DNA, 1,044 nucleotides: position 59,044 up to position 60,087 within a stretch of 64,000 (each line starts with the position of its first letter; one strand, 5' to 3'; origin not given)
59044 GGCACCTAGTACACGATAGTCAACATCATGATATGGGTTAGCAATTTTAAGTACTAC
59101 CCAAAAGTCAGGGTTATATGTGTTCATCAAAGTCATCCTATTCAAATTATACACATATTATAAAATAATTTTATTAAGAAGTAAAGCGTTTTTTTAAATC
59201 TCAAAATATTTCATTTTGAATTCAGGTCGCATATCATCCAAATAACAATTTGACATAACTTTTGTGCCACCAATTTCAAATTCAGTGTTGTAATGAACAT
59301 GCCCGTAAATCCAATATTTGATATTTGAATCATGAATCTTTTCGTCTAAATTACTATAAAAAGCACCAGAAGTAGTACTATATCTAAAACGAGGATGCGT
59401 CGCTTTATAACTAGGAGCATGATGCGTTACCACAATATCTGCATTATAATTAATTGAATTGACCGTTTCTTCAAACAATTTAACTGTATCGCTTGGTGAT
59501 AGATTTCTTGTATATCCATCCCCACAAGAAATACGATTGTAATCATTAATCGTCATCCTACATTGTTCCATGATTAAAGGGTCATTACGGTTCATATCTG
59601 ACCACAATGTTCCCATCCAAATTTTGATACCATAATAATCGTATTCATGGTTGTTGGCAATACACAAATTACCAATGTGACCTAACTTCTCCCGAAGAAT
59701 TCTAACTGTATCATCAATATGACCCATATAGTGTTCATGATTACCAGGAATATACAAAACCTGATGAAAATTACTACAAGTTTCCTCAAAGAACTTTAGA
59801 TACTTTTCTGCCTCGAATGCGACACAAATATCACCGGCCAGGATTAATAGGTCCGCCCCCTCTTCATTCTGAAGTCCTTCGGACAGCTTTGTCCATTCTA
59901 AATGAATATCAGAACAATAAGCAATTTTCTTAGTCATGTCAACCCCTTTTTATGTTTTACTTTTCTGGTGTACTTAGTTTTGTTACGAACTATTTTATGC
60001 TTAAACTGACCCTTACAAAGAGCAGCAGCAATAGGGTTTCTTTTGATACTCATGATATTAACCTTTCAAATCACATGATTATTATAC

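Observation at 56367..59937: Three calcineurin-like metallophosphoesterases in 3.5 kb, two of them paralogs each followed by a small acidic partner that also has a paralog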

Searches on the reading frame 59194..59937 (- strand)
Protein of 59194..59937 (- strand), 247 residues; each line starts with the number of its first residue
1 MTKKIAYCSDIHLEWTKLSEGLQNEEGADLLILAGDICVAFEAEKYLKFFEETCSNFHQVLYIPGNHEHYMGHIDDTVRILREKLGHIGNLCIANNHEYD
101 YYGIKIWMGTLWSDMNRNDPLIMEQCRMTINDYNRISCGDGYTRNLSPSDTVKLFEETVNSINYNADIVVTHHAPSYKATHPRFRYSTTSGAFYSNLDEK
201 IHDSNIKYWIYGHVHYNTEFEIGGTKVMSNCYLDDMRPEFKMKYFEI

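Call 3: search_protein_families(library=pfam, proteins=[window:59194-59937:-], max_evalue=0.1)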
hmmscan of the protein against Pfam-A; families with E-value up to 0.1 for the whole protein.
window:59194-59937:- (247 aa): 3 families
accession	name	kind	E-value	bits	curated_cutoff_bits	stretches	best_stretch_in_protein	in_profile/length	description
PF00149.33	Metallophos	-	6.2e-14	53.3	21.5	1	4-216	2-190/191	Calcineurin-like phosphoesterase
PF12850.12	Metallophos_2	-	1.8e-07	31.7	27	1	4-227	2-129/154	Calcineurin-like phosphoesterase superfamily domain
PF16490.10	Oxidoreduct_C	-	0.058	13.5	27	0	160-218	77-136/278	Putative oxidoreductase C terminal domain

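Call 8: search_protein_families(library=phrogs, proteins=[window:59194-59937:-], max_evalue=0.001)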
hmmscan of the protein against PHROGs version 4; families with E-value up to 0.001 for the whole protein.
window:59194-59937:- (247 aa): 2 families
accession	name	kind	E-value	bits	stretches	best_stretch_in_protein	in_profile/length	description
phrog_1649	-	other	2.3e-50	172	1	1-237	34-274/308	metallo-phosphoesterase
phrog_547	-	other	7e-05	23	0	28-76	73-118/245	phosphoesterase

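Call 9: search_protein_families(library=ncbifam, proteins=[window:59194-59937:-], max_evalue=0.01)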
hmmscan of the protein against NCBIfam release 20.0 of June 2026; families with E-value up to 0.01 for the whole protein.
window:59194-59937:- (247 aa): 4 families
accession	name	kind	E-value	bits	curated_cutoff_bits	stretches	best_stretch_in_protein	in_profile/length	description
TIGR03729.1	acc_ester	subfamily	2.1e-08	33.9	148.25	1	4-225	1-230/239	putative phosphoesterase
NF008359.0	PRK11148.1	equivalog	6e-06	26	225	0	23-69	51-97/275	3',5'-cyclic-AMP phosphodiesterase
TIGR00040.1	yfcE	subfamily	0.00047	20.3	56.25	1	4-80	2-74/158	YfcE family phosphodiesterase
TIGR00024.1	SbcD_rel_arch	hypoth_equivalog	0.0031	17.3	115.2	0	23-94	54-121/224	putative phosphoesterase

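Call 12: search_dna_similar(query=window:59194-59937:-, collection=phages, mode=protein, max_rows=40)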
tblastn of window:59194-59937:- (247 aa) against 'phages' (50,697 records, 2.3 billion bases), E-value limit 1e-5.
Records with a match: 173; places in all: 173; records where one place covers at least 80% of the query: 169.
Best place of each record, by identity: <60% 173.
By first word of the organism name: Escherichia 33; Vibrio 30; Rhizobium 19; Synechococcus 14; Acinetobacter 9; Salmonella 9; Erwinia 7; Brevundimonas 7; Caulobacter 6; Xanthomonas 6; and 15 more.
By host as written in the record: - 22; Escherichia coli 10; Synechococcus sp. MW02 8; Brevundimonas pondensis LVF1 6; Rhizobium leguminosarum 4; Salmonella enterica subsp. enterica serovar Typhimurium 4; Vibrio sp. 4; Acinetobacter baumannii (Acibaumc1) 3; and 75 more.
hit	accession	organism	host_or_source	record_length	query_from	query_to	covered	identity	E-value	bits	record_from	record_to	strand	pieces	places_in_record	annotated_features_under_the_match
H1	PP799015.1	Acinetobacter phage AB1I1T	Acinetobacter baumannii (Acibaumc1)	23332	4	247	99%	34.8%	4e-33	132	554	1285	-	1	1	hypothetical protein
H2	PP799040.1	Acinetobacter phage AB2I3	Acinetobacter baumannii (Acibaumc2)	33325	4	247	99%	34.8%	4e-33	132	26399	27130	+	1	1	hypothetical protein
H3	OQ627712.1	Acinetobacter phage AB1I1M-1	Acinetobacter baumannii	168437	4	247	99%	34.8%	4e-33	132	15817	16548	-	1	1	bacterial metallophosphoesterase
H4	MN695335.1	Synechococcus phage B23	Synechoccus sp.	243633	4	247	99%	34.7%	2e-33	133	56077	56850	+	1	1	Ser/Thr protein phosphatase family protein | hypothetical protein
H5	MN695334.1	Synechococcus phage B3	Synechoccus sp.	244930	4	247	99%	34.7%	2e-33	133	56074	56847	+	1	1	Ser/Thr protein phosphatase family protein | hypothetical protein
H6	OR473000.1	Synechococcus phage S-CREM2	Synechococcus sp. CRE1902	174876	2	230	93%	35.9%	1e-30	125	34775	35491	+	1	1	metallophosphoesterase | hypothetical protein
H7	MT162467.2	Synechococcus phage S-H34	Synechococcus sp. MW02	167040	4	240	96%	33.3%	4e-34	135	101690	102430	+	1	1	Ser/Thr protein phosphatase family protein | hypothetical protein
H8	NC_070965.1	Synechococcus phage S-H34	Synechococcus sp. MW02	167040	4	240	96%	33.3%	4e-34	135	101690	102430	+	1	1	metallo-phosphoesterase | hypothetical protein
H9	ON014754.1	Pseudanabaena phage Pam2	Pseudanabaena sp.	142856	4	230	92%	34.2%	7e-25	108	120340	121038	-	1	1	phosphoesterase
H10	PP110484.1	Synechococcus phage MA01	Synechococcus sp. MW02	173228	4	240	96%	32.5%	5e-33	131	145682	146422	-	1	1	Ser/Thr protein phosphatase family protein | hypothetical protein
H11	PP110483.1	Synechococcus phage MA10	Synechococcus sp. MW02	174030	4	240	96%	32.5%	5e-33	131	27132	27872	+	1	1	Ser/Thr protein phosphatase family protein | hypothetical protein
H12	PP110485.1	Synechococcus phage ME01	Synechococcus sp. MW02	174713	4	240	96%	32.5%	5e-33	131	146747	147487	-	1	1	Ser/Thr protein phosphatase family protein | hypothetical protein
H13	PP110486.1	Synechococcus phage MC09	Synechococcus sp. MW02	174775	4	240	96%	32.5%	5e-33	131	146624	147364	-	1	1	hypothetical protein (x2)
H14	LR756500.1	uncultured phage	metagenomic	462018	4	232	93%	32.9%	3e-23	103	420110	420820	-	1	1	record has no annotation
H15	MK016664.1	Synechococcus phage S-B68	Synechococcus sp. WH 7803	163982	9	230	90%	33.8%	3e-27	115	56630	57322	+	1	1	Ser/Thr protein phosphatase family protein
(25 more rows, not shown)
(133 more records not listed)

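Call 13: search_solved_structures(query=window:59194-59937:-, max_evalue=1)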
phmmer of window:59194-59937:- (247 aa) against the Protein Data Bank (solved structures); distinct sequences matched with E-value up to 1: 2.
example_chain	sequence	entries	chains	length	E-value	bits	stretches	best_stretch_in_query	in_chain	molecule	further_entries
6unc_A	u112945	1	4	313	0.083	15.6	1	12-93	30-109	Metallophos domain-containing protein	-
4bg7_A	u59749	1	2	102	0.19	14.5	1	67-109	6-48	PUTATIVE TRANSCRIPTIONAL COACTIVATOR P15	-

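Call 21: find_homologous_proteins(query=window:59194-59937:-, max_evalue=1e-10)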
Query window:59194-59937:- (247 aa): 1312 proteins with E <= 1e-10 among 1543 candidates; the best 120 are listed.
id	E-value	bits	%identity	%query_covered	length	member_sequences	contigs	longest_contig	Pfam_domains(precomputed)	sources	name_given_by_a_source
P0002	7.2e-157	539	92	100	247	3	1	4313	PF12850.13,PF00149.34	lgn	-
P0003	6.0e-125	434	74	100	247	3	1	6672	PF12850.13,PF00149.34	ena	-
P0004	1.3e-43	167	44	92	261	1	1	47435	PF12850.13,PF00149.34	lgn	-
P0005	5.6e-43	165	38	99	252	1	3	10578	PF12850.13,PF00149.34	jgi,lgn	-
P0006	1.9e-42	164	39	99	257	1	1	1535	PF12850.13,PF00149.34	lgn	-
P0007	2.4e-42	163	39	92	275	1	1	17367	PF12850.13,PF00149.34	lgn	-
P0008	3.7e-41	159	40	99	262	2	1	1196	PF12850.13,PF00149.34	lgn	-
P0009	4.1e-41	159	38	99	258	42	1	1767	PF12850.13,PF00149.34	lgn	-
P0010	4.9e-41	159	40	92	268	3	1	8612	PF12850.13,PF00149.34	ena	-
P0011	5.0e-40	156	38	92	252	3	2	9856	PF00149.34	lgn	-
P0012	1.2e-39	154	39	92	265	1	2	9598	PF00149.34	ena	-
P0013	2.5e-39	153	39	99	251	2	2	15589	PF12850.13,PF00149.34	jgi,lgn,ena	jgi:predicted MPP superfamily phosphohydrolase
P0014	2.8e-39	153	40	92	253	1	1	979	PF00149.34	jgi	jgi:Icc-related predicted phosphoesterase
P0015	2.8e-39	153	35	99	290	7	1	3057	PF12850.13,PF00149.34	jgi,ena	-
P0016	5.3e-39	152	38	99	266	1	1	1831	PF12850.13,PF00149.34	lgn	-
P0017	5.7e-39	152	32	99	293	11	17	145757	PF12850.13,PF00149.34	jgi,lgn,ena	jgi:hypothetical protein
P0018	2.1e-38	150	38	89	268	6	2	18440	PF00149.34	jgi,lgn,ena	-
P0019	3.6e-38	150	35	99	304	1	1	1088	PF12850.13,PF00149.34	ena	-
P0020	4.3e-38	149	42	92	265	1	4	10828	PF12850.13,PF00149.34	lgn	-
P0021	5.0e-38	149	37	99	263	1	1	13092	PF12850.13,PF00149.34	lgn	-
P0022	5.0e-38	149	34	92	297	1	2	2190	PF00149.34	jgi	-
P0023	5.3e-38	149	39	99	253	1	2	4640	PF12850.13,PF00149.34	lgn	-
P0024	7.4e-38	149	36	99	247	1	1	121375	PF12850.13,PF00149.34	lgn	-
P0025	1.3e-37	148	35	99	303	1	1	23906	PF00149.34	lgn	-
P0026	1.4e-37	148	40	96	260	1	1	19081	PF12850.13,PF00149.34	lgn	-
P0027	1.5e-37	148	33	99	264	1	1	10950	PF12850.13,PF00149.34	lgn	-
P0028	2.6e-37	147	35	92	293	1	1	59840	PF12850.13,PF00149.34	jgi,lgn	-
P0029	3.4e-37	146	38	92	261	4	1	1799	PF00149.34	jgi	-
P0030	4.3e-37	146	41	92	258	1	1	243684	PF12850.13,PF00149.34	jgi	jgi:Icc-related predicted phosphoesterase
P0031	4.4e-37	146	37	99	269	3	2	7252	PF12850.13,PF00149.34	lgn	-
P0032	4.5e-37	146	34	99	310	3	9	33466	PF00149.34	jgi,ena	-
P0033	4.9e-37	146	37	97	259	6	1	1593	PF12850.13,PF00149.34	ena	-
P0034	5.0e-37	146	36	90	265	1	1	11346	PF00149.34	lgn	-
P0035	7.1e-37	145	39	99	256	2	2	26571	PF12850.13,PF00149.34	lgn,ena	-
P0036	7.1e-37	145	36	99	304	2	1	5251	PF00149.34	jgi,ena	jgi:Icc-related predicted phosphoesterase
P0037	7.8e-37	145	36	92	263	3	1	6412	PF00149.34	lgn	-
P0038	7.9e-37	145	35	99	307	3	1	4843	PF12850.13,PF00149.34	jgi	jgi:Icc-related predicted phosphoesterase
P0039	8.5e-37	145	37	99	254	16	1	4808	PF12850.13,PF00149.34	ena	-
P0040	8.8e-37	145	35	92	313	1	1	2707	PF00149.34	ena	-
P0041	9.1e-37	145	32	99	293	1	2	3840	PF12850.13,PF00149.34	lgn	-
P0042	1.2e-36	145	38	92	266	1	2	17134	PF12850.13,PF00149.34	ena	-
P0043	1.3e-36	145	36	92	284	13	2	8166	PF12850.13,PF00149.34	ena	-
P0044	1.8e-36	144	40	92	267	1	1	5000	PF12850.13,PF00149.34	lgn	-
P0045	1.8e-36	144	37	99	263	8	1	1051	PF12850.13,PF00149.34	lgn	-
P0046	2.4e-36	144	35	99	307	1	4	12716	PF00149.34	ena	-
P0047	2.5e-36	144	35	92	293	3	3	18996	PF12850.13,PF00149.34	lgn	-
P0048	2.6e-36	144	35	99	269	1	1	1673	PF12850.13,PF00149.34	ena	-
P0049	3.5e-36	143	34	99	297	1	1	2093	PF00149.34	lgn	-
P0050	3.9e-36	143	39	92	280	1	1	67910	PF00149.34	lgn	-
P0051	4.1e-36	143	37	90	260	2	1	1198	PF00149.34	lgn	-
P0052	4.9e-36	143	34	99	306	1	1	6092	PF12850.13,PF00149.34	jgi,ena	-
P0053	5.1e-36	143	35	99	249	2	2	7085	PF12850.13,PF00149.34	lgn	-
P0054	5.5e-36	142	38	92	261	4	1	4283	PF00149.34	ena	-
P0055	6.0e-36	142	38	100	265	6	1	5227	PF00149.34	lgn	-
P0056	6.1e-36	142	38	92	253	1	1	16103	PF12850.13,PF00149.34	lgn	-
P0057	6.5e-36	142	36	99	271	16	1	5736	PF12850.13,PF00149.34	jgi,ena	-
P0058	6.8e-36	142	33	99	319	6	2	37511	PF00149.34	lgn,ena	-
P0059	8.7e-36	142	37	92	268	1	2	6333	PF00149.34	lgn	-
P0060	1.0e-35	142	35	99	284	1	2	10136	PF12850.13,PF00149.34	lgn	-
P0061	1.1e-35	141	37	92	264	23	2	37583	PF12850.13,PF00149.34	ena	-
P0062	1.1e-35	141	36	92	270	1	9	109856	PF12850.13,PF00149.34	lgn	-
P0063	1.2e-35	141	38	99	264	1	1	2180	PF12850.13,PF00149.34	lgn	-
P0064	1.3e-35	141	36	99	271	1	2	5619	PF12850.13,PF00149.34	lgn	-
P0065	1.3e-35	141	37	92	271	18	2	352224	PF12850.13,PF00149.34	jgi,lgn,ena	jgi:predicted phosphodiesterase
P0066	1.3e-35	141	35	99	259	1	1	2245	PF12850.13,PF00149.34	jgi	-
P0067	1.4e-35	141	37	98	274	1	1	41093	PF00149.34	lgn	-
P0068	1.5e-35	141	37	92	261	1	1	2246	PF00149.34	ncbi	-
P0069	1.8e-35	141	35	92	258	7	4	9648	PF12850.13,PF00149.34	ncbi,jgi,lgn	jgi:predicted phosphodiesterase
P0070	1.8e-35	141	34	92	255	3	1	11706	PF00149.34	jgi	jgi:hypothetical protein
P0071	2.3e-35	140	33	99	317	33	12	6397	PF00149.34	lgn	-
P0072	2.4e-35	140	36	99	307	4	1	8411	PF00149.34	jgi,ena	jgi:Icc-related predicted phosphoesterase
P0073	2.5e-35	140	36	93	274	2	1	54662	PF12850.13,PF00149.34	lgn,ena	-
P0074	2.7e-35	140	35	99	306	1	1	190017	PF00149.34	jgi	jgi:Icc-related predicted phosphoesterase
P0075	2.8e-35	140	35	99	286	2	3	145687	PF00149.34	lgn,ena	-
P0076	3.4e-35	140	33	99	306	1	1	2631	PF00149.34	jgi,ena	jgi:predicted phosphodiesterase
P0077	3.4e-35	140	34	98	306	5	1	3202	PF00149.34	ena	-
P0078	3.4e-35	140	35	94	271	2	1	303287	PF00149.34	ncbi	-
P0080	3.6e-35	140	38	92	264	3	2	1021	PF12850.13,PF00149.34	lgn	-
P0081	3.9e-35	140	34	99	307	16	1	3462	PF00149.34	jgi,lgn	jgi:Icc-related predicted phosphoesterase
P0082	4.5e-35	139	37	92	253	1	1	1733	PF00149.34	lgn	-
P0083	4.6e-35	139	33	99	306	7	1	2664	PF12850.13,PF00149.34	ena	-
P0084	4.7e-35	139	37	91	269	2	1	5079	PF00149.34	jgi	jgi:Icc-related predicted phosphoesterase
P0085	5.0e-35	139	32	99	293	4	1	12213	PF12850.13,PF00149.34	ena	-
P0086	5.0e-35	139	33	92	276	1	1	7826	PF00149.34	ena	-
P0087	5.3e-35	139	36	99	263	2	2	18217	PF12850.13,PF00149.34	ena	-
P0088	5.4e-35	139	37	99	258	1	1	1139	PF12850.13,PF00149.34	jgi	jgi:Icc-related predicted phosphoesterase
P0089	6.2e-35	139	34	92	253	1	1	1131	PF12850.13,PF00149.34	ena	-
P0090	6.6e-35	139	37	92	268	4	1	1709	PF12850.13,PF00149.34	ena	-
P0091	6.8e-35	139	34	99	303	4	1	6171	PF00149.34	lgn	-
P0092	7.4e-35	139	34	99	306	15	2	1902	PF00149.34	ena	-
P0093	7.7e-35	139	35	92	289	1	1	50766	PF12850.13,PF00149.34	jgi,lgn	-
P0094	7.7e-35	139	35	99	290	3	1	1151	PF00149.34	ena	-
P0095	9.9e-35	138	36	99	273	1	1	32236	PF00149.34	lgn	-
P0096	1.0e-34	138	33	99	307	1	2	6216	PF12850.13,PF00149.34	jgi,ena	jgi:Icc-related predicted phosphoesterase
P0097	1.1e-34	138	35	99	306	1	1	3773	PF12850.13,PF00149.34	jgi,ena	jgi:Icc-related predicted phosphoesterase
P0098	1.1e-34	138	33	99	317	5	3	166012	PF00149.34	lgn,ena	-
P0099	1.1e-34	138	34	99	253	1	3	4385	PF12850.13,PF00149.34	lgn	-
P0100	1.2e-34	138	37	100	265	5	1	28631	PF00149.34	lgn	-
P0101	1.2e-34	138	34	99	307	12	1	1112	PF00149.34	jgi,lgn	-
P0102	1.3e-34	138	37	99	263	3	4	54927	PF12850.13,PF00149.34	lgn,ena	-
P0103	1.3e-34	138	36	92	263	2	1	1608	PF00149.34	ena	-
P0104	1.5e-34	138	38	99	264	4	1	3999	PF12850.13,PF00149.34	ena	-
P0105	1.5e-34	138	36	99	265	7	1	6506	PF00149.34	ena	-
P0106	1.6e-34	138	35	99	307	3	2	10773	PF12850.13,PF00149.34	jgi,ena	jgi:Icc-related predicted phosphoesterase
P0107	1.6e-34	138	37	99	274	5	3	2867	PF12850.13,PF00149.34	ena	-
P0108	1.6e-34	138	35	99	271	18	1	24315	PF12850.13,PF00149.34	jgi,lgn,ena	jgi:predicted phosphodiesterase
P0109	1.6e-34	138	32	92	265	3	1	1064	PF12850.13,PF00149.34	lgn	-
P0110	1.7e-34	138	35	99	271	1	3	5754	PF00149.34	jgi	-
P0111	1.8e-34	138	35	92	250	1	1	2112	PF12850.13,PF00149.34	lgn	-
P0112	2.1e-34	137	33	99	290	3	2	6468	PF12850.13,PF00149.34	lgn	-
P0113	2.1e-34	137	34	99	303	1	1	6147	PF12850.13,PF00149.34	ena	-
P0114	2.2e-34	137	33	99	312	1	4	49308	PF00149.34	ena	-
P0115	2.3e-34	137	35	99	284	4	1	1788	PF12850.13,PF00149.34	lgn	-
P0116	2.7e-34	137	34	92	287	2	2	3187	PF12850.13,PF00149.34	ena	-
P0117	2.9e-34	137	36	91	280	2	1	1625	PF00149.34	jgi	jgi:Icc-related predicted phosphoesterase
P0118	2.9e-34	137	34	99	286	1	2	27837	PF00149.34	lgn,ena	-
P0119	3.1e-34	137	35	99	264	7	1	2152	PF12850.13,PF00149.34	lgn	-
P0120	3.1e-34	137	33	99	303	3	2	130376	PF00149.34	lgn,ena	-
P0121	3.4e-34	137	32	99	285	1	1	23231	PF00149.34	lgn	-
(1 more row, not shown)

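Call 31: search_solved_structures(query=A2, max_evalue=0.01)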
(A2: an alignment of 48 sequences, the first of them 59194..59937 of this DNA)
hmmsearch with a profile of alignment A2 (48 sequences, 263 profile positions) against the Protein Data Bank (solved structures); distinct sequences matched with E-value up to 0.01: 5.
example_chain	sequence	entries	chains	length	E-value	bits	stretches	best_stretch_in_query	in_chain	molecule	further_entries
4peh_A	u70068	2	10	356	0.00035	23.1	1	151-240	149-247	RNA lariat debranching enzyme, putative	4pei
5uki_A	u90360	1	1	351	0.00037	23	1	151-240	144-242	RNA lariat debranching enzyme, putative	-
4pef_A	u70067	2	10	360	0.00038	23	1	151-240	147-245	RNA lariat debranching enzyme, putative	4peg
5k71_A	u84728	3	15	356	0.00038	23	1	151-240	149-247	RNA lariat debranching enzyme, putative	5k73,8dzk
5k77_A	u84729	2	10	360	0.00087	21.8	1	151-240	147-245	RNA lariat debranching enzyme, putative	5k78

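Call 40: predict_structure(alignment_id=A2)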
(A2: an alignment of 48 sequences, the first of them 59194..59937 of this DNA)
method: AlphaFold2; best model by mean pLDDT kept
length: 247 residues; sequences in the alignment: 48
mean_pLDDT: 95.3   pTM: 0.92
mean pLDDT of the five models: 95.3, 95.2, 95.2, 95.1, 94.5
residues with pLDDT >= 90: 222; 70-90: 21; 50-70: 4; < 50: 0
segments of 3 or more residues with pLDDT < 50: none
pLDDT, mean of each block of 10 residues (from residue 1): 95 90 97 98 97 98 98 97 98 98 98 96 96 94 93 98 98 96 90 95 98 95 98 75 96
secondary structure, 60 per line:
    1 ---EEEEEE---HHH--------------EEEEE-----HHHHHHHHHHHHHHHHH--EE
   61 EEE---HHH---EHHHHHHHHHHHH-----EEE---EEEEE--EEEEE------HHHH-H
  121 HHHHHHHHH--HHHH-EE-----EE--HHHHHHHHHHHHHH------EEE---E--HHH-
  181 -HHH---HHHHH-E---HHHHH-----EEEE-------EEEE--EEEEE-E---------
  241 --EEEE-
elements in order: E4-9 E30-34 H40-56 E59-63 H74-85 E91-93 E97-101 E104-108 H115-118 H120-129 H132-135 H148-161 E168-170 H188-192 H198-202 E208-211 E219-222 E225-229 E243-246

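Call 43: find_related_loci(query=A2, collection=viral_contigs, flank=6000)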
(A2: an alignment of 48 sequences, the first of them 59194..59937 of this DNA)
Query A2 (247 aa) in viral_contigs; peptide patterns used: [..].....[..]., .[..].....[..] (x = any residue, [..] = any of these).
600 stretches matched a pattern (row limit reached: there are more); 561 encode a relative of the query (tblastn E <= 1e-3); the best 80 are kept; 80 distinct loci.
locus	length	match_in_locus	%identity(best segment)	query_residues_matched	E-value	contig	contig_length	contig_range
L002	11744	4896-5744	36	4-247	1e-47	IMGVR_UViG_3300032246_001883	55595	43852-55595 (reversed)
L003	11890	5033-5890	38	1-247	8e-48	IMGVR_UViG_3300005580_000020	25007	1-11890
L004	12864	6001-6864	36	4-247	2e-47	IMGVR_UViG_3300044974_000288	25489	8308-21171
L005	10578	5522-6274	38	4-247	3e-47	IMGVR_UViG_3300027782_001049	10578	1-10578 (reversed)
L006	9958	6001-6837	36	4-247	5e-47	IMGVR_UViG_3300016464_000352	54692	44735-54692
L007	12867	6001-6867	36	2-247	3e-46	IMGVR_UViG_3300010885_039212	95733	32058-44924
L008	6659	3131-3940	36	4-247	2e-46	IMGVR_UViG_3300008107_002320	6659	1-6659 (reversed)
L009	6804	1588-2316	40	4-230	5e-46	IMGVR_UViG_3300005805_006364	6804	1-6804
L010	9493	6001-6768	36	4-247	4e-46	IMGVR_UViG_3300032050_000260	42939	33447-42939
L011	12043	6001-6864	37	4-247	6e-46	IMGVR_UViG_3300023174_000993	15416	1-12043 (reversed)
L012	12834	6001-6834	36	4-247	3e-45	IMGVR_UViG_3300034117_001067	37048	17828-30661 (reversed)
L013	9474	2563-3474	35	4-247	4e-45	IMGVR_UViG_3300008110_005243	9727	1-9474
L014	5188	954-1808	34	2-247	6e-45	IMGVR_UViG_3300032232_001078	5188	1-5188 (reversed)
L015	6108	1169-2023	35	2-247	5e-45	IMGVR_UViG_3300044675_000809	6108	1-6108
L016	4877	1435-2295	36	4-247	4e-45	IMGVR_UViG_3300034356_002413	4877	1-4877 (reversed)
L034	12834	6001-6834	36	4-247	3e-42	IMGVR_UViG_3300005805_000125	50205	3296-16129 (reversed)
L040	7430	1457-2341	33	2-247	1e-41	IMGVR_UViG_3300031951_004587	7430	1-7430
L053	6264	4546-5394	34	4-247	2e-40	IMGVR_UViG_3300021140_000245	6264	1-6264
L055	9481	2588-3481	34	4-247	1e-40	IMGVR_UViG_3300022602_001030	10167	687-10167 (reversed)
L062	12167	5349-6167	32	4-230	5e-40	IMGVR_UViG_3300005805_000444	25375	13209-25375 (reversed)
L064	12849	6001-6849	36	4-247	1e-42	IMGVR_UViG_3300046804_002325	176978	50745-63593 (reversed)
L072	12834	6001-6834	35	4-247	3e-39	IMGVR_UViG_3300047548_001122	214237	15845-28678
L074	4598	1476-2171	38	4-230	1e-39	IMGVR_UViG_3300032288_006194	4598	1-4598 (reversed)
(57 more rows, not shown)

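Call 66: find_encoding_contigs(protein=P0003, flank=7000, max_places=3)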
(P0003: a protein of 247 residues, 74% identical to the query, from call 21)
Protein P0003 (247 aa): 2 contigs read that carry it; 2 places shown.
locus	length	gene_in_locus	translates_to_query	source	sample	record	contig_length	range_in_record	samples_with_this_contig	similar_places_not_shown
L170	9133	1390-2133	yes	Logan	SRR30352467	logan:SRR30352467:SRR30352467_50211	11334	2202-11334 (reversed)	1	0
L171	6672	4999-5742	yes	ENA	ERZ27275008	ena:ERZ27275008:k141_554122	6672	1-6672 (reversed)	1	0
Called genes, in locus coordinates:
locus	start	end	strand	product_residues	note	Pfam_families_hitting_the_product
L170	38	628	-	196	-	-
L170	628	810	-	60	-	-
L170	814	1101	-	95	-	-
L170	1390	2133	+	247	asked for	PF00149:Metallophos, PF12850:Metallophos_2 (faint)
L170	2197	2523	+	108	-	-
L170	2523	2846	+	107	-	-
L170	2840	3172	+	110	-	-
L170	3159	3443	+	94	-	-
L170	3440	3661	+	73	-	-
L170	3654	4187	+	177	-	PF12850:Metallophos_2 (weak)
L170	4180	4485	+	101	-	-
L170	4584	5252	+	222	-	-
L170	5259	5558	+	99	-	-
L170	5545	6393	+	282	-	PF01068:DNA_ligase_A_M (weak), PF14743:DNA_ligase_OB_2 (weak)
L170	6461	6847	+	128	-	PF07486:Hydrolase_2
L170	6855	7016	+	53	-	-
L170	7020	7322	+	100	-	-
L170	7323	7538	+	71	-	-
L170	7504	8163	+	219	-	PF12705:PDDEXK_1 (weak)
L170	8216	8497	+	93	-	-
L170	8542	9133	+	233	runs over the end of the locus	PF01471:PG_binding_1, PF13539:Peptidase_M15_4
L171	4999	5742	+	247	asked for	PF00149:Metallophos, PF12850:Metallophos_2 (faint)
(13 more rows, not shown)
